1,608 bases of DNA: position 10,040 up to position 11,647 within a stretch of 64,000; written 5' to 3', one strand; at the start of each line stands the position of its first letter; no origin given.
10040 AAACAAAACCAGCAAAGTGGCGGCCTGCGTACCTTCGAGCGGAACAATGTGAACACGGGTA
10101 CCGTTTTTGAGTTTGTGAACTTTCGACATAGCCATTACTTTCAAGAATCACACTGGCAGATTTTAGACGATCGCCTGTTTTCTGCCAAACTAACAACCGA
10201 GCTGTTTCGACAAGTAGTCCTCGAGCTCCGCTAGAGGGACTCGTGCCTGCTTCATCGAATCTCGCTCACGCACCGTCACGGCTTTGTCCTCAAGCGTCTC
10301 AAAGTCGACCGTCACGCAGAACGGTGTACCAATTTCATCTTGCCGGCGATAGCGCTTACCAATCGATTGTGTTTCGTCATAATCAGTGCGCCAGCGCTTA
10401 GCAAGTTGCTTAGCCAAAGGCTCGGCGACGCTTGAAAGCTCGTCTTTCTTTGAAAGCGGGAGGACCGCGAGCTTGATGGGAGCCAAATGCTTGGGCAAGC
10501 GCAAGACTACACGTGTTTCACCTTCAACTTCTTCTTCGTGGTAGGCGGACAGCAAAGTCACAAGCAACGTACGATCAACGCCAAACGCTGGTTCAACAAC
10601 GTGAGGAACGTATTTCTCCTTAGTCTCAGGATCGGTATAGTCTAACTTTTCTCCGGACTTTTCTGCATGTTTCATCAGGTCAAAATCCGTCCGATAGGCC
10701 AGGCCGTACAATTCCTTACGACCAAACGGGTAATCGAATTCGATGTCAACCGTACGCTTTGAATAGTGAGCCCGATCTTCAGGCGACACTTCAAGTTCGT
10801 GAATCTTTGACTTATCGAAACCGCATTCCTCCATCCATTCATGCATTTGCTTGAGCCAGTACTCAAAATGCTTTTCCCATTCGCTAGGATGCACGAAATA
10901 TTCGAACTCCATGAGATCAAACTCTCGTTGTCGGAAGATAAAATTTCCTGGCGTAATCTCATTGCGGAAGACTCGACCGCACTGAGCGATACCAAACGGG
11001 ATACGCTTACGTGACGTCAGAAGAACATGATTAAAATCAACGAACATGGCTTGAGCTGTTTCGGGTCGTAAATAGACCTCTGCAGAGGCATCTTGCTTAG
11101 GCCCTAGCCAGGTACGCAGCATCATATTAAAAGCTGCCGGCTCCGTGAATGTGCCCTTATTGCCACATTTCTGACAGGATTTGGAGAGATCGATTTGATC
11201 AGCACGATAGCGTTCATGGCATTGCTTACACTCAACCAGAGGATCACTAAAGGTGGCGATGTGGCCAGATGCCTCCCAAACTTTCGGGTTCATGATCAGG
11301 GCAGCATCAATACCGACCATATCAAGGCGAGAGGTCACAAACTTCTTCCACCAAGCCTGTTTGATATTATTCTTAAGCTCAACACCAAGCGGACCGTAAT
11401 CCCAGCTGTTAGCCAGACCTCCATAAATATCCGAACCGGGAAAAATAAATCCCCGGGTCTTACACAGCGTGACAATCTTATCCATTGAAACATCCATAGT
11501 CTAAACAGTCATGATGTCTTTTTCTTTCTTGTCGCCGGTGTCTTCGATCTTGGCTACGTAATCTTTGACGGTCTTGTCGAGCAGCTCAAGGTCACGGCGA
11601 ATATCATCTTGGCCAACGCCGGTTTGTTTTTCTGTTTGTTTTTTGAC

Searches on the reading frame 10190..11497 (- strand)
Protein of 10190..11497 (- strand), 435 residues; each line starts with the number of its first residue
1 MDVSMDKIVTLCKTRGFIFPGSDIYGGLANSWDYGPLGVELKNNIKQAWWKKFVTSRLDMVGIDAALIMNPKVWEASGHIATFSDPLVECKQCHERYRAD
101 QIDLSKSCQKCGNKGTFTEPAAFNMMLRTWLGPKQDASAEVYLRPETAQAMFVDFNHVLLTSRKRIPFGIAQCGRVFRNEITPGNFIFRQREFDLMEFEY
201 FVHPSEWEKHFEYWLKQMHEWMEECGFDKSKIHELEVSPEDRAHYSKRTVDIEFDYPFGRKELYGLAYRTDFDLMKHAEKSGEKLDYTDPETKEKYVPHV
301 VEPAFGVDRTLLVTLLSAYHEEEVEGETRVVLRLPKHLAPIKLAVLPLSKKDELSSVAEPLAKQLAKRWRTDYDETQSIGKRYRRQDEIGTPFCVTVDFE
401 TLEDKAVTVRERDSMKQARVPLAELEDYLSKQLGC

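Call 14: search_protein_families(library=pfam, proteins=[window:10190-11497:-], max_evalue=0.001)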
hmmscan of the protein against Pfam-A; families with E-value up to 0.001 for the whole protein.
window:10190-11497:- (435 aa): 2 families
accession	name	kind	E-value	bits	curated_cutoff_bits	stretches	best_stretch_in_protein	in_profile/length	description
PF03129.25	HGTP_anticodon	-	1.6e-23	83.1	21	1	343-431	2-93/94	Anticodon binding domain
PF00587.30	tRNA-synt_2b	-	1.6e-15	58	29.3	1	135-315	5-176/179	tRNA synthetase class II core domain (G, H, P, S and T)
